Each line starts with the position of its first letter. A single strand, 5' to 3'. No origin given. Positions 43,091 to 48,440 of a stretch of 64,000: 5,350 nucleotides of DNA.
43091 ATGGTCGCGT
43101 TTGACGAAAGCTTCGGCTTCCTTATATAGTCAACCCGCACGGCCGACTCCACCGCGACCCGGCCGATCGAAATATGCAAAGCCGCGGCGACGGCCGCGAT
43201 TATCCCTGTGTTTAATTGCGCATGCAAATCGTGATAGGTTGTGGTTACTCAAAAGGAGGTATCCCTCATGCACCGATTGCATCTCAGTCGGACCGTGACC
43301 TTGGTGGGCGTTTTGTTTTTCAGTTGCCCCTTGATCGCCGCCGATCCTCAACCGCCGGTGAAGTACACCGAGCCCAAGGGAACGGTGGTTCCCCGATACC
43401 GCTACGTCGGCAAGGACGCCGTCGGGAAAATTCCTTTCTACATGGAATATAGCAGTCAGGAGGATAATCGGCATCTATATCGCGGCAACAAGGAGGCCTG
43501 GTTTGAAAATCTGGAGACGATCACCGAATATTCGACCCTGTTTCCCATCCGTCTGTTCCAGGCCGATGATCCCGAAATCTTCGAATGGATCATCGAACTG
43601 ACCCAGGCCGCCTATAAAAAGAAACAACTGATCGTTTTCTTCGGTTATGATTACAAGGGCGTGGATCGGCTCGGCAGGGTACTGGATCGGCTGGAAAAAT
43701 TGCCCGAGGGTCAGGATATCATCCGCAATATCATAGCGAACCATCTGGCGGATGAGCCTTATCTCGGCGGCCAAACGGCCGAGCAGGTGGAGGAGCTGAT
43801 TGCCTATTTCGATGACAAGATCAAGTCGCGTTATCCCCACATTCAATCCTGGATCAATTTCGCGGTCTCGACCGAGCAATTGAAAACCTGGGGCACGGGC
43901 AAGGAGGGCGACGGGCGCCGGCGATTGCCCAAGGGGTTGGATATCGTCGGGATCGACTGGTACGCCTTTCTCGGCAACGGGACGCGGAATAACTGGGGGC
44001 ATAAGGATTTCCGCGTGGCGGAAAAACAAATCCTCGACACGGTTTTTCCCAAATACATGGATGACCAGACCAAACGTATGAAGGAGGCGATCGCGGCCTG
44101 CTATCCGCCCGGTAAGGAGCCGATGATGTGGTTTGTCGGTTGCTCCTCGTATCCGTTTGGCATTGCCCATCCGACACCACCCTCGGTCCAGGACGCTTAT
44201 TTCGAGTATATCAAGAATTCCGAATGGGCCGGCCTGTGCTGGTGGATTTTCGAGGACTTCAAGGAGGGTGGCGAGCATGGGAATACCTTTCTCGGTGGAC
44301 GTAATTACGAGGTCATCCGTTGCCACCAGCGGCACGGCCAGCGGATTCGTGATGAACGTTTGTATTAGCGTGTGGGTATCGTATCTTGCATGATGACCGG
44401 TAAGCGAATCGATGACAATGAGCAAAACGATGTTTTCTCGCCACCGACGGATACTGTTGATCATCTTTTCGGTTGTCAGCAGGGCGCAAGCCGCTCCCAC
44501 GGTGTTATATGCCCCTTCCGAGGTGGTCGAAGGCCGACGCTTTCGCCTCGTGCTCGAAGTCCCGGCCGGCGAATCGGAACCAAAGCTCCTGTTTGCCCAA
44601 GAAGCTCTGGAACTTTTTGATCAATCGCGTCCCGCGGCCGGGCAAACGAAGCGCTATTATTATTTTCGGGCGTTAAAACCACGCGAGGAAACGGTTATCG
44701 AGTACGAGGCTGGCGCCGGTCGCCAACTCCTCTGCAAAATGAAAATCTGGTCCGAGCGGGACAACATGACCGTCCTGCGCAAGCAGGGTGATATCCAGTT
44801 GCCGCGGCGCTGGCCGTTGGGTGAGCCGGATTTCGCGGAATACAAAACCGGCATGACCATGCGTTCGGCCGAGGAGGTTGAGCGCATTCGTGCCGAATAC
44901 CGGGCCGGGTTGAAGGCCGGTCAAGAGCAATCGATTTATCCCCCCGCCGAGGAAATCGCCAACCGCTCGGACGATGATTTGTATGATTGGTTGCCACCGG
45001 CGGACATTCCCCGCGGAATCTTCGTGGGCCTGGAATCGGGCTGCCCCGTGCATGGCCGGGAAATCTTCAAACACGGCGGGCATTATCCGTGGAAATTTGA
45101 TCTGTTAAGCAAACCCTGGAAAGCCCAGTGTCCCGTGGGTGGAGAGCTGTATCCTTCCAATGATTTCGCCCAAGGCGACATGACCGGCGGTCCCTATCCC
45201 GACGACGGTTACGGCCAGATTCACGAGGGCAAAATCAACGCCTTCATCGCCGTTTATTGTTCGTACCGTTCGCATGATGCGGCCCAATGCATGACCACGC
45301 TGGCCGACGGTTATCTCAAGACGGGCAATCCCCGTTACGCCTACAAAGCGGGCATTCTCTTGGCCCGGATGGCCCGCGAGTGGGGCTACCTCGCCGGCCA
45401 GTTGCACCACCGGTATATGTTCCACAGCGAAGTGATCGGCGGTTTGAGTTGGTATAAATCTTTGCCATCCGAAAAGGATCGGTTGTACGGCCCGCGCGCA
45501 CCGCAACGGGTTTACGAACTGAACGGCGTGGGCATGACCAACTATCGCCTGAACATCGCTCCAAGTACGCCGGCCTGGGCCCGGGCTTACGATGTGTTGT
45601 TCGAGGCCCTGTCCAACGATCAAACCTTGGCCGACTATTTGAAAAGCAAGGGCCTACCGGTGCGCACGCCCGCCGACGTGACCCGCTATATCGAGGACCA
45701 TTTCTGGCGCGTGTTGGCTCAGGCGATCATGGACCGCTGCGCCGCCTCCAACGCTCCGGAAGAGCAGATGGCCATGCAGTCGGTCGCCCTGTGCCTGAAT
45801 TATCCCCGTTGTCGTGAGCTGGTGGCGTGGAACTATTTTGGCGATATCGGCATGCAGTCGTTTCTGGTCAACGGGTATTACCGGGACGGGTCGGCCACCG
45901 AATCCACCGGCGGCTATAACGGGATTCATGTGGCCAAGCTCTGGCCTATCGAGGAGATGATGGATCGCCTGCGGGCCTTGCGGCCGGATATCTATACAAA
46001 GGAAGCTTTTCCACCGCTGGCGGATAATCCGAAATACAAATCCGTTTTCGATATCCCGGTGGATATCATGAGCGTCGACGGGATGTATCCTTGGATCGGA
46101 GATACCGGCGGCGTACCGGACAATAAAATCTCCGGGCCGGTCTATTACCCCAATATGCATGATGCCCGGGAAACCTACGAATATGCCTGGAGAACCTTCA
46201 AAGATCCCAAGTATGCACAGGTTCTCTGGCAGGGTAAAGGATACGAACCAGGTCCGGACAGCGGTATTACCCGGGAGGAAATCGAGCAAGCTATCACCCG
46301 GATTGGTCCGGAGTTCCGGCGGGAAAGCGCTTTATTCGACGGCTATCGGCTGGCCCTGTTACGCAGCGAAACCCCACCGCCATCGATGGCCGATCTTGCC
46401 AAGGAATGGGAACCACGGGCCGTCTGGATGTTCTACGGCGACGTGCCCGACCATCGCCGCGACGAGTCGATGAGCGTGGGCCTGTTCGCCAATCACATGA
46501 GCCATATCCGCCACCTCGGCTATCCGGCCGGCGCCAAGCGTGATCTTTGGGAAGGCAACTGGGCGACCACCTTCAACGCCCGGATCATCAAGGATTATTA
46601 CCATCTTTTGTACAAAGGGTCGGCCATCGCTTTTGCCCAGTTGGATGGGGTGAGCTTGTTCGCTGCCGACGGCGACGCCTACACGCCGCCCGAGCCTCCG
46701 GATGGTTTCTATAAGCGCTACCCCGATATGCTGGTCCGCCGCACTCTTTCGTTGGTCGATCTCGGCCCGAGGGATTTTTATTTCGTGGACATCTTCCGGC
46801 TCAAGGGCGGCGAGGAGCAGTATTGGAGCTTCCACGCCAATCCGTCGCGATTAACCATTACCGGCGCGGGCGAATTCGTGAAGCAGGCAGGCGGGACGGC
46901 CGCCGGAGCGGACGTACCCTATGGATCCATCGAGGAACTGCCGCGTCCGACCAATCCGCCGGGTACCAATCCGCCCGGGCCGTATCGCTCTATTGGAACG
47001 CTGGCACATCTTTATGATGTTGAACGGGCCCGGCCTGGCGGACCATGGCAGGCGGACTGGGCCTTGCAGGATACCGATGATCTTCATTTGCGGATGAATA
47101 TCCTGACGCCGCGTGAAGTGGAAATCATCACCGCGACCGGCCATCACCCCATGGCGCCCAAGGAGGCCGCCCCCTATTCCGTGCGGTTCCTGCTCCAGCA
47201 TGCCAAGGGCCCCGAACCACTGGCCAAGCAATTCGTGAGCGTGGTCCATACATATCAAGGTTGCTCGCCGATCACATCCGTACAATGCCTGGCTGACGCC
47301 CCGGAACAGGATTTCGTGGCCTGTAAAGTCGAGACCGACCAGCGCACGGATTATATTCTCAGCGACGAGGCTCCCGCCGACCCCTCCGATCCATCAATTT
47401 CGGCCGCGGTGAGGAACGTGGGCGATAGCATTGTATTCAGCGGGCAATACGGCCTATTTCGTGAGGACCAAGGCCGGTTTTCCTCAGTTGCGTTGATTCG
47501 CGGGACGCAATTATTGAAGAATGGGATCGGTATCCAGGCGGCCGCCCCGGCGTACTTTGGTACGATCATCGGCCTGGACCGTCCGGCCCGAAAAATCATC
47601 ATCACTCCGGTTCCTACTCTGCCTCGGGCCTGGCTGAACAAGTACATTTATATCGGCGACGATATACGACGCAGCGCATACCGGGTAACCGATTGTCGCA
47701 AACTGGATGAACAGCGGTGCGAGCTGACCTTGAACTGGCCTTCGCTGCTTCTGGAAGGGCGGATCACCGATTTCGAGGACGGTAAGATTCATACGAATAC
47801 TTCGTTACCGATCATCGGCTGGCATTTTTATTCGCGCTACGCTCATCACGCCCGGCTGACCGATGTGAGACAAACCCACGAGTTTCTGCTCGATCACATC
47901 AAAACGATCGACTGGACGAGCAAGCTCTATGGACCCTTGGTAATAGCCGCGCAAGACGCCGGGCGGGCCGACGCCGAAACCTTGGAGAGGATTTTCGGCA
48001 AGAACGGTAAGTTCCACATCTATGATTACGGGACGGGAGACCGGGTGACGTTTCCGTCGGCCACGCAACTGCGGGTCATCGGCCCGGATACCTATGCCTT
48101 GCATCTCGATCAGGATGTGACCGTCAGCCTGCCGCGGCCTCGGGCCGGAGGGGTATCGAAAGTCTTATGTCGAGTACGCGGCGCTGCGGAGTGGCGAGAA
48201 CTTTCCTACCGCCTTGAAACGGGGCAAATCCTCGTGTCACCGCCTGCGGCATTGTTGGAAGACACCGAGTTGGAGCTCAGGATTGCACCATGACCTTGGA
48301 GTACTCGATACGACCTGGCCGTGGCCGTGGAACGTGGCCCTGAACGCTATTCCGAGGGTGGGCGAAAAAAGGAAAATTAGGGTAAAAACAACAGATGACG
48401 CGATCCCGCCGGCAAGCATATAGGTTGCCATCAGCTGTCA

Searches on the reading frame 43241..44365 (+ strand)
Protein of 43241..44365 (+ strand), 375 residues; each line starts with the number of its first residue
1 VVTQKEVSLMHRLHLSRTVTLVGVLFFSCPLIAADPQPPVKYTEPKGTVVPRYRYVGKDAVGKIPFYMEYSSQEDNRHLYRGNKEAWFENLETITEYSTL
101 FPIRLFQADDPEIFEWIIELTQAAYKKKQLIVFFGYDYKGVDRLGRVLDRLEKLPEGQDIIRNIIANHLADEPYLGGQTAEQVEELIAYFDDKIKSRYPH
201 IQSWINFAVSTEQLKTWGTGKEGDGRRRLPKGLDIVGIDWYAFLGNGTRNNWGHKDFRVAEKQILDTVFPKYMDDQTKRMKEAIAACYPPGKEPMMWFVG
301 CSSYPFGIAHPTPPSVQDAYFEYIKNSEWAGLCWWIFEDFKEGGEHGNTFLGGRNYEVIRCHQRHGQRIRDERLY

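Call 54: search_protein_families(library=pfam, proteins=[window:43241-44365:+], max_evalue=0.001)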
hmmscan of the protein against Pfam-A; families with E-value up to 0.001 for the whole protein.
window:43241-44365:+ (375 aa): 0 families

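Call 56: search_solved_structures(query=window:43241-44365:+, max_evalue=1)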
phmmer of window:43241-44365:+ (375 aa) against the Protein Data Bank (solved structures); distinct sequences matched with E-value up to 1: 2.
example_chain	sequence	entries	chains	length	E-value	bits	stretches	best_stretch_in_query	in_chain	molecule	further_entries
6b58_B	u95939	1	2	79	0.72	11.6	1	92-127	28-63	FAD assembly factor SdhE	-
2d0w_A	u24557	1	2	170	0.85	11.4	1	283-347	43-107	cytochrome cL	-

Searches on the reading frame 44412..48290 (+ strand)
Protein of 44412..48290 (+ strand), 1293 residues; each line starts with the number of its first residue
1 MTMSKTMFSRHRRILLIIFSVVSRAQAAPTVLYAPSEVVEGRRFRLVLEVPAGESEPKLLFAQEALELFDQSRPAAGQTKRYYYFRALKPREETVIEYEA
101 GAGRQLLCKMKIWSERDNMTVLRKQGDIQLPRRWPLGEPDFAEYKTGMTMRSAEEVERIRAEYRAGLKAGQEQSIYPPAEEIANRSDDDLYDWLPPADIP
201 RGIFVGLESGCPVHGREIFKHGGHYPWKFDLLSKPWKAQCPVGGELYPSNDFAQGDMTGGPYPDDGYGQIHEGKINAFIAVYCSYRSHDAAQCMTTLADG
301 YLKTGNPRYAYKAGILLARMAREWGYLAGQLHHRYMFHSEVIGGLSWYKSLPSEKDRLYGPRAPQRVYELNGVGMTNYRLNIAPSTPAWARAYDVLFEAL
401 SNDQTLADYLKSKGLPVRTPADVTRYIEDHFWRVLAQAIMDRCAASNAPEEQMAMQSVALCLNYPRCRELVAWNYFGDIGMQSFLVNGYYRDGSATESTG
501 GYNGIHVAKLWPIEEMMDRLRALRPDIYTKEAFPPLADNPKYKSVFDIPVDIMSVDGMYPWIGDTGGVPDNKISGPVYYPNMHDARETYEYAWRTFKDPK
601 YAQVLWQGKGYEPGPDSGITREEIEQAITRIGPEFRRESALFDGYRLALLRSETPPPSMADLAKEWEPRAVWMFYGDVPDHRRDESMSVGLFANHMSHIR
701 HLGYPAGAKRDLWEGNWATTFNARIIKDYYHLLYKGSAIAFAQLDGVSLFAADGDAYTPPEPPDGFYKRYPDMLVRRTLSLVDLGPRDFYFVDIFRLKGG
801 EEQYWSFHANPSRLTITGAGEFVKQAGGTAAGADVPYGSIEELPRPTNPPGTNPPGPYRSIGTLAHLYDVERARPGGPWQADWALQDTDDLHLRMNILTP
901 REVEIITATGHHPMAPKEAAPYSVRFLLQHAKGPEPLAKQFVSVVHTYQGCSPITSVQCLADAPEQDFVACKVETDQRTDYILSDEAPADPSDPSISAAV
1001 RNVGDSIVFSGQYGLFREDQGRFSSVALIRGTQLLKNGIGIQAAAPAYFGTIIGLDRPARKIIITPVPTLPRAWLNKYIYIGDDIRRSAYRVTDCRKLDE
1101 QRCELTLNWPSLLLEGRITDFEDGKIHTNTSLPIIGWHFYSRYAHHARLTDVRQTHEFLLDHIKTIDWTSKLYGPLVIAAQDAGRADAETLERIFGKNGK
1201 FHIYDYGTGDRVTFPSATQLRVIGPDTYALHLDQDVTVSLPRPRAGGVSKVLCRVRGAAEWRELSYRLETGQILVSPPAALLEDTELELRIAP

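Call 4: search_protein_families(library=pfam, proteins=[window:44412-48290:+], max_evalue=0.1)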
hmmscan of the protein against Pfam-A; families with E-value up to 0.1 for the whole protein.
window:44412-48290:+ (1293 aa): 0 families

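Call 6: search_protein_families(library=ncbifam, proteins=[window:44412-48290:+], max_evalue=0.1)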
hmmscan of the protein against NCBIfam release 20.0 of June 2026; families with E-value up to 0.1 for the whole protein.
window:44412-48290:+ (1293 aa): 0 families

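Call 55: search_solved_structures(query=window:44412-48290:+, max_evalue=1, show_alignments=1)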
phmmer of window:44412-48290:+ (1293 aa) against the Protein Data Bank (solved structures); distinct sequences matched with E-value up to 1: 0.
